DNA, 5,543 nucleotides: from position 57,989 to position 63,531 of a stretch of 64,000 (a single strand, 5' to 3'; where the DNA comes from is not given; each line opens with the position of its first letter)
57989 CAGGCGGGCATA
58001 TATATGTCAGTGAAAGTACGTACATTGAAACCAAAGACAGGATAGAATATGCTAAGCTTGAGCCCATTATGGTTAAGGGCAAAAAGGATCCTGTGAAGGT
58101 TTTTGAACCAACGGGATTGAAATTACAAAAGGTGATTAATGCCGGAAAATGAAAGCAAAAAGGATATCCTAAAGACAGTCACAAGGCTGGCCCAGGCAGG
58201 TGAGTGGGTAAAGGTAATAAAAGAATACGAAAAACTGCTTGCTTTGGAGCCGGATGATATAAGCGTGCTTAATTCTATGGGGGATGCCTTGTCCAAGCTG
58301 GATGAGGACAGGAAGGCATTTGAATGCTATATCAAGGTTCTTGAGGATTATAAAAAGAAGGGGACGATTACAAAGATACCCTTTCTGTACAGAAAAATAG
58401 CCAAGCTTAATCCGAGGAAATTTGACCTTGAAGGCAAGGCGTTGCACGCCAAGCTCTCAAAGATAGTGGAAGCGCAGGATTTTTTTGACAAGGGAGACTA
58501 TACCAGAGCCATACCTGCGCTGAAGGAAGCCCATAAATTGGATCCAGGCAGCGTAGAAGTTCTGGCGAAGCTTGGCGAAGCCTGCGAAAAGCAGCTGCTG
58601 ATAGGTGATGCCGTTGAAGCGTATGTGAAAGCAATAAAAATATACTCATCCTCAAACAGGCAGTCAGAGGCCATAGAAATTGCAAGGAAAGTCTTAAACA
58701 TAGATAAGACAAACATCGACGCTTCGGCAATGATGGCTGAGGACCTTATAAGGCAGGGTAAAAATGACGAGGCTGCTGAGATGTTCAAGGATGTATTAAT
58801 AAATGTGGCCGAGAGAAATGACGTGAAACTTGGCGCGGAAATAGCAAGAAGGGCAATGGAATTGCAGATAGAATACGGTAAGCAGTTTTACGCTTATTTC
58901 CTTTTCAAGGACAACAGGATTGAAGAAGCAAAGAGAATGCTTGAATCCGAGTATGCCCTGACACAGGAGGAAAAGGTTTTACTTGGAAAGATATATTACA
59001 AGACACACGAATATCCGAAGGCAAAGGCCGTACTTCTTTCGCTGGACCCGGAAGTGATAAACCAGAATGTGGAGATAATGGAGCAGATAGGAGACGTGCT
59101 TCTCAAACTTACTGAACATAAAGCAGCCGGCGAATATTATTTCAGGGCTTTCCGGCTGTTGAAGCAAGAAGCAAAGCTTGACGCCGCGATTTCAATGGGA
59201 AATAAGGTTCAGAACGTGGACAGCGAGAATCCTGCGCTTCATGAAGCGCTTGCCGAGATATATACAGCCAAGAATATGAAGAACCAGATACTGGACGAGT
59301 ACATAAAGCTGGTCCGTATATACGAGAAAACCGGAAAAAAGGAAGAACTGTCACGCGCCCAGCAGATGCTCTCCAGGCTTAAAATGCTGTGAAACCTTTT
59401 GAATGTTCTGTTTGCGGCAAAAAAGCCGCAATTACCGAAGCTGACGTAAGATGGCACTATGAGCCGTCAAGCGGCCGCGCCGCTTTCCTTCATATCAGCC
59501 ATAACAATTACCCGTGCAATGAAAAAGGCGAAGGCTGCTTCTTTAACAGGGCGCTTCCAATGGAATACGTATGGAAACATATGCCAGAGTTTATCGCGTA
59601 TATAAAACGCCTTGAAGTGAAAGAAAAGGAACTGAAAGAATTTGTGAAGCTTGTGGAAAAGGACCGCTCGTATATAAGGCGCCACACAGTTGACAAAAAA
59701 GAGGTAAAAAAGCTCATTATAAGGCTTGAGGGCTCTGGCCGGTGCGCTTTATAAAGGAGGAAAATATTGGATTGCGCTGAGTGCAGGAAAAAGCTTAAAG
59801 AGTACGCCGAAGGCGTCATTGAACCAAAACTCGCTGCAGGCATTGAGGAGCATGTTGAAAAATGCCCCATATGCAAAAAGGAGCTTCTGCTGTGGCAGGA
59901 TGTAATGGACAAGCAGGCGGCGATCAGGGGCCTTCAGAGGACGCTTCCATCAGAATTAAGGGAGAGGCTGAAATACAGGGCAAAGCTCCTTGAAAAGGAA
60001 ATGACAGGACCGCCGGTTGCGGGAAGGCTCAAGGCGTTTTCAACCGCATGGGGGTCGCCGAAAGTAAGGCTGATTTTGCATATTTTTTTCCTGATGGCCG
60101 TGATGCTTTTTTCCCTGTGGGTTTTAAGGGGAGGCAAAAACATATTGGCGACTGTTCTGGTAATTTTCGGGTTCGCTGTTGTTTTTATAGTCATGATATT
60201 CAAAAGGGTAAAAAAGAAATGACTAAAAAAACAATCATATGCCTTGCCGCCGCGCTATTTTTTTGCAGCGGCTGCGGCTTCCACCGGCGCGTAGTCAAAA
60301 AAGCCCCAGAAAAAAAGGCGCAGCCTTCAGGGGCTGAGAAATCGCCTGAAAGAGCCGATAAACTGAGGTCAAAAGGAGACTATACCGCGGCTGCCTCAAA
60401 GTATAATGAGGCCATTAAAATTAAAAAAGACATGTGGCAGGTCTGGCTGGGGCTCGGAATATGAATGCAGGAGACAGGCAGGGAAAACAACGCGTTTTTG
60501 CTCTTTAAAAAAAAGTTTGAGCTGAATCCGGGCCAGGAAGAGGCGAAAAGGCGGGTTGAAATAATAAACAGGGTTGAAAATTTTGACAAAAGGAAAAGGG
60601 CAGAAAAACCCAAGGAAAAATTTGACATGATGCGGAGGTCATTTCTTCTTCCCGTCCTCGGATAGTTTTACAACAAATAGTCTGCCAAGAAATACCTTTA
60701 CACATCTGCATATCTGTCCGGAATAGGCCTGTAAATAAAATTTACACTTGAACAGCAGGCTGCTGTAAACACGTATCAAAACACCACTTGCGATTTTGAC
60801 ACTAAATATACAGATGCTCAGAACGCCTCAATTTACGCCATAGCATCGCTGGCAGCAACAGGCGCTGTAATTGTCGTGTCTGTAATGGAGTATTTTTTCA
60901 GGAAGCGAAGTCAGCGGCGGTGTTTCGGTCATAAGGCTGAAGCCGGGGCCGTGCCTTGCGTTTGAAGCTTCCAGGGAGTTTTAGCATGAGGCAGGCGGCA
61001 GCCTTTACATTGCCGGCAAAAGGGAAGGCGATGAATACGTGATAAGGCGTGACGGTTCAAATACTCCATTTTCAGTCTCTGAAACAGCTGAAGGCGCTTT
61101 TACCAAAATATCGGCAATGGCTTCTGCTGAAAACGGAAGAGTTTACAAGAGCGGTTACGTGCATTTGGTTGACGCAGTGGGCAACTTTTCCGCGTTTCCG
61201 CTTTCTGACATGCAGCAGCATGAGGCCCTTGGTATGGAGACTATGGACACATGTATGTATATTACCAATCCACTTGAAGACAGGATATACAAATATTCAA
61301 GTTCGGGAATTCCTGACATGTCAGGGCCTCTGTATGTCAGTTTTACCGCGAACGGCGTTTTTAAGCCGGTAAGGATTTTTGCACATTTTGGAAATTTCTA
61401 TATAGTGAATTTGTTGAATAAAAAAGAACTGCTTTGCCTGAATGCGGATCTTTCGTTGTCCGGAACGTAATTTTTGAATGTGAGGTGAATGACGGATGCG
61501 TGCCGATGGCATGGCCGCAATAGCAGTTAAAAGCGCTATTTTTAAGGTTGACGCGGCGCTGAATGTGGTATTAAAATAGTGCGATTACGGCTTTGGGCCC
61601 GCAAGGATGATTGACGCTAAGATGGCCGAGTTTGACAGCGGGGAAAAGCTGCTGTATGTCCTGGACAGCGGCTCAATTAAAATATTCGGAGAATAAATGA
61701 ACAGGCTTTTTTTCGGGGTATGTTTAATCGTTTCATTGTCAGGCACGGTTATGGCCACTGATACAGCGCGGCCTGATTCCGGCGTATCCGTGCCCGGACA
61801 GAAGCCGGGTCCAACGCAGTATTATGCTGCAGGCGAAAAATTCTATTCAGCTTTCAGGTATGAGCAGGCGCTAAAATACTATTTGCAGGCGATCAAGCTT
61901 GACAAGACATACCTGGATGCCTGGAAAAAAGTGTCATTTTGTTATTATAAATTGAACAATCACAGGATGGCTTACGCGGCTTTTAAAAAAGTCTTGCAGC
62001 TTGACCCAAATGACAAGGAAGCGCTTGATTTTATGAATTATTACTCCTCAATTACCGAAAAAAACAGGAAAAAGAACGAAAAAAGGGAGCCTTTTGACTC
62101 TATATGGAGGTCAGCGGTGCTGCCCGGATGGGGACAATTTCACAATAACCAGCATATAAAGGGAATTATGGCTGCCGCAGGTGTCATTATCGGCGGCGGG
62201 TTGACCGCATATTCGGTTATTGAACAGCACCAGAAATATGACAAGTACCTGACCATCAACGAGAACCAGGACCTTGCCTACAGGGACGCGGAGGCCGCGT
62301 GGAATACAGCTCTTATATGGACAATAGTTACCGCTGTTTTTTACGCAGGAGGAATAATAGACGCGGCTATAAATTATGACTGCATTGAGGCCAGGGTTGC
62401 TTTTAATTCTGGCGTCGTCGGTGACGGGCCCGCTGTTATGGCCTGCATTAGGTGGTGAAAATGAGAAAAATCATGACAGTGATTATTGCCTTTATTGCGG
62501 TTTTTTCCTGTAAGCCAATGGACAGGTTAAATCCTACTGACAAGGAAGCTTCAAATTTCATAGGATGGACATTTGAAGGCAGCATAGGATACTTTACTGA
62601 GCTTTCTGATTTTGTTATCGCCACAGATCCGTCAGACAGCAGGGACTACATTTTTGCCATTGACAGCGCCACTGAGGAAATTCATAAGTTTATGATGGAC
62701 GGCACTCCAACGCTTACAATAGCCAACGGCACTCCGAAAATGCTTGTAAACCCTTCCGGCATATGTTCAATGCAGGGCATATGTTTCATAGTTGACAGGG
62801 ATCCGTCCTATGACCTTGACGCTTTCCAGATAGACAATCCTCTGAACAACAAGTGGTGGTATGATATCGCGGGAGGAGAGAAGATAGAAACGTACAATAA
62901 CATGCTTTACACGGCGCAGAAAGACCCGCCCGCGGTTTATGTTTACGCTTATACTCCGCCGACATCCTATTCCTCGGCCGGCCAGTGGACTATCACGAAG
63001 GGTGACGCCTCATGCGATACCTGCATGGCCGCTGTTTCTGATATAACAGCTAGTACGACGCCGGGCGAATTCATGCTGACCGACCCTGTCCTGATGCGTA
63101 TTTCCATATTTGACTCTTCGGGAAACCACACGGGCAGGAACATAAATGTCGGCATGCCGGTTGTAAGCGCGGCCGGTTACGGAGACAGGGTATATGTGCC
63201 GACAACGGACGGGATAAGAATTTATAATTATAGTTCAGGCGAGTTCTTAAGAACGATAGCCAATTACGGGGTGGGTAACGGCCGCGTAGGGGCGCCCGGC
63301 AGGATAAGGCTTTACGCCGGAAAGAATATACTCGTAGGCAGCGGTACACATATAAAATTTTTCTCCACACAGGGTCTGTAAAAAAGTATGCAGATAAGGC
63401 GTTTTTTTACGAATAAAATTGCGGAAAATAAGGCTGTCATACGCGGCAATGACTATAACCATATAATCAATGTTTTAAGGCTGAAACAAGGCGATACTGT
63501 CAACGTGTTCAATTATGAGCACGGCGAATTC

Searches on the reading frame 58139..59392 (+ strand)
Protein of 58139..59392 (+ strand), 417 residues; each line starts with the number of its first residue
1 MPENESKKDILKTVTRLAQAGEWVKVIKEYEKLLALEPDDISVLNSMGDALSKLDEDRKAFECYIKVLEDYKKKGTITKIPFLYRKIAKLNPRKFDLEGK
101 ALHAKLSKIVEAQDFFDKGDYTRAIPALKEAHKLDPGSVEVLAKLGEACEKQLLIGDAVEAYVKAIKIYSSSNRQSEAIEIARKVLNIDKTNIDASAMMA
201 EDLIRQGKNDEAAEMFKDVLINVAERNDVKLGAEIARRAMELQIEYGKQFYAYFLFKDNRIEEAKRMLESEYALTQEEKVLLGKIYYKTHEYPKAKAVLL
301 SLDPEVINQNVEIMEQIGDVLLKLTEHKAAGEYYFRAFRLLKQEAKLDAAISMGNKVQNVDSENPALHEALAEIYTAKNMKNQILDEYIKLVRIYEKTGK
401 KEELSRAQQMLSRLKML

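Call 9: search_protein_families(library=pfam, proteins=[window:58139-59392:+])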
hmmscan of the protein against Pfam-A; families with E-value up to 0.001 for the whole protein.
window:58139-59392:+ (417 aa): 14 families
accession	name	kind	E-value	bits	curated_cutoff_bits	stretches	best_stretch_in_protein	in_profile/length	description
PF14559.12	TPR_19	-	1.3e-20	73.9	25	2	116-152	2-38/68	Tetratricopeptide repeat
PF13414.12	TPR_11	-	8.2e-16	57.9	26.8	1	114-152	3-41/42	TPR repeat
PF07719.23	TPR_2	-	1.8e-15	56.1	27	0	112-137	8-33/34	Tetratricopeptide repeat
PF13428.12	TPR_14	-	6.6e-15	54.6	23.5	0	115-147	11-43/44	Tetratricopeptide repeat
PF00515.34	TPR_1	-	1.2e-12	47.4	27.8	0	115-137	11-33/34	Tetratricopeptide repeat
PF13424.12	TPR_12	-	1.8e-12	47.7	30.1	0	176-220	27-72/77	Tetratricopeptide repeat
PF13432.12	TPR_16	-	1.1e-10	42.2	32.7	1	111-171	3-63/65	Tetratricopeptide repeat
PF13176.12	TPR_7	-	3.4e-10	39.6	27.9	0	204-225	10-30/36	Tetratricopeptide repeat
PF12895.13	ANAPC3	-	5.6e-10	39.8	27.2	0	112-163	30-80/82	Anaphase-promoting complex, cyclosome, subunit 3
PF13181.12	TPR_8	-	5.9e-09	35.8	25.7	0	167-192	9-34/34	Tetratricopeptide repeat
PF13431.12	TPR_17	-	2.3e-08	34.1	24.4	0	30-59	2-31/34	Tetratricopeptide repeat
PF13374.12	TPR_10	-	1.4e-07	31.7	27.5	0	42-73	3-34/42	Tetratricopeptide repeat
PF23914.1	TPR_CcmH_CycH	-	1.9e-07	31.5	42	1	161-224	89-152/158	Cytochrome c-type biogenesis protein H TPR domain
PF13174.12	TPR_6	-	0.00093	20.1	26.3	0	199-220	6-27/33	Tetratricopeptide repeat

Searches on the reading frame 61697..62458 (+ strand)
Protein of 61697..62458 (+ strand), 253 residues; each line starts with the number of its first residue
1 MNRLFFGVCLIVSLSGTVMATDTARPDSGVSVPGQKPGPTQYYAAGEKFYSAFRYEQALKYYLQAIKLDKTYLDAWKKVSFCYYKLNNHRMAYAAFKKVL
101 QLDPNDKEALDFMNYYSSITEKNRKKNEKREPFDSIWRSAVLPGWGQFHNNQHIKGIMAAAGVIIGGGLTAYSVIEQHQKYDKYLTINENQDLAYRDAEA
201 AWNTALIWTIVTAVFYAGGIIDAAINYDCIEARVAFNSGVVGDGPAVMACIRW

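Call 9: search_protein_families(library=pfam, proteins=[window:61697-62458:+])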
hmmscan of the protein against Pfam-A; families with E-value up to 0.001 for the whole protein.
window:61697-62458:+ (253 aa): 6 families
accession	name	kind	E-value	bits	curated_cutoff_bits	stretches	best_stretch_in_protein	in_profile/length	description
PF07719.23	TPR_2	-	6.7e-10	38.8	27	1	74-106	2-34/34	Tetratricopeptide repeat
PF00515.34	TPR_1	-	7.9e-08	32.2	27.8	1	82-106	10-34/34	Tetratricopeptide repeat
PF13181.12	TPR_8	-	6.5e-07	29.5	25.7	0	81-106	9-34/34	Tetratricopeptide repeat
PF18935.5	DUF5683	-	8e-07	29.6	26.7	1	130-191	3-60/151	Family of unknown function (DUF5683)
PF13414.12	TPR_11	-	6.7e-06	26.1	26.8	0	48-85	3-40/42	TPR repeat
PF14559.12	TPR_19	-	3.3e-05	24.6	25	1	52-110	4-62/68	Tetratricopeptide repeat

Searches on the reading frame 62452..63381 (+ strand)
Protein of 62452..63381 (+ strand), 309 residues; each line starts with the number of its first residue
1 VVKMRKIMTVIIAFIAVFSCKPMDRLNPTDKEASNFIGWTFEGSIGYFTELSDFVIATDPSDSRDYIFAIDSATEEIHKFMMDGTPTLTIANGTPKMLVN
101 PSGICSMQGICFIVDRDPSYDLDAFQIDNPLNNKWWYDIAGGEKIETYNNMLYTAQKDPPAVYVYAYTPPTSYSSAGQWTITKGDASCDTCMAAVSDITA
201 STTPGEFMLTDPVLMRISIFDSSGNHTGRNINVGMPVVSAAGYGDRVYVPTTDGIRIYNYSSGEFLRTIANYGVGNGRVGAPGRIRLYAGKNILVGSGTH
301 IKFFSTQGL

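Call 10: search_protein_families(library=pfam, proteins=[window:62452-63381:+])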
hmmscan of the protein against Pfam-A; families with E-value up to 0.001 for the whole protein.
window:62452-63381:+ (309 aa): 0 families

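Call 12: search_protein_families(library=pfam, proteins=[window:62452-63381:+])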
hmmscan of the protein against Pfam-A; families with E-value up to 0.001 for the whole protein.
window:62452-63381:+ (309 aa): 0 families

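Call 22: find_encoding_contigs(protein=window:62461-63381:+, flank=10000, max_places=4)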
Protein window:62461-63381:+ (306 aa): 5 contigs read that carry it; 4 places shown.
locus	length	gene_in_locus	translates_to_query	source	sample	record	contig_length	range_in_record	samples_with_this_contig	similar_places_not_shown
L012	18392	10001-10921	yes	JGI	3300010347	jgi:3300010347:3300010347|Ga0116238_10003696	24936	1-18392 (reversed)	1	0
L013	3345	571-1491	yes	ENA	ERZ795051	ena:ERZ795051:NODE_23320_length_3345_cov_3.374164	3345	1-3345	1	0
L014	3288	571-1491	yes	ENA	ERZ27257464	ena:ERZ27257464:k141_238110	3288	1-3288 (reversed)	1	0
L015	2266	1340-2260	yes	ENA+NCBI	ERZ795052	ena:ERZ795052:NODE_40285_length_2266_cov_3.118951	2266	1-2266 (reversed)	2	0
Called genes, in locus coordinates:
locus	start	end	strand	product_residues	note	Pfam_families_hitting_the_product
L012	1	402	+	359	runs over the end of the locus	PF00817:IMS, PF11798:IMS_HHH (weak), PF21999:IMS_HHH_1 (weak), PF11799:IMS_C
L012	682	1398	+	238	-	PF02527:GidB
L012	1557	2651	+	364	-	PF02463:SMC_N, PF13175:AAA_15, PF13476:AAA_23, PF13304:AAA_21 (faint)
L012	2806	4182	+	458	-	PF00672:HAMP, PF13487:HD_5, PF01966:HD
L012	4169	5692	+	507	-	PF00672:HAMP, PF00211:Guanylate_cyc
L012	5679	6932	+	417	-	PF13428:TPR_14 (faint), PF23914:TPR_CcmH_CycH (faint), PF00515:TPR_1 (faint), PF07719:TPR_2 (faint), PF12895:ANAPC3 (faint), PF13176:TPR_7 (faint), PF13414:TPR_11 (weak), PF13432:TPR_16 (weak), +5 more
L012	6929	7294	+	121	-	-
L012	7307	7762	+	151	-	-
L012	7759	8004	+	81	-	PF13414:TPR_11 (weak)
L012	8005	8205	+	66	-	-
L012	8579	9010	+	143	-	-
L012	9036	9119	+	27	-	-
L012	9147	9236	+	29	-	-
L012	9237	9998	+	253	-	PF07719:TPR_2 (faint), PF13181:TPR_8 (faint), PF13414:TPR_11 (faint), PF14559:TPR_19 (faint), PF00515:TPR_1 (weak), PF18935:DUF5683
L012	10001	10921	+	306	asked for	-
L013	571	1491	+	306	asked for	-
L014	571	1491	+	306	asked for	-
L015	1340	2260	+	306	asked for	-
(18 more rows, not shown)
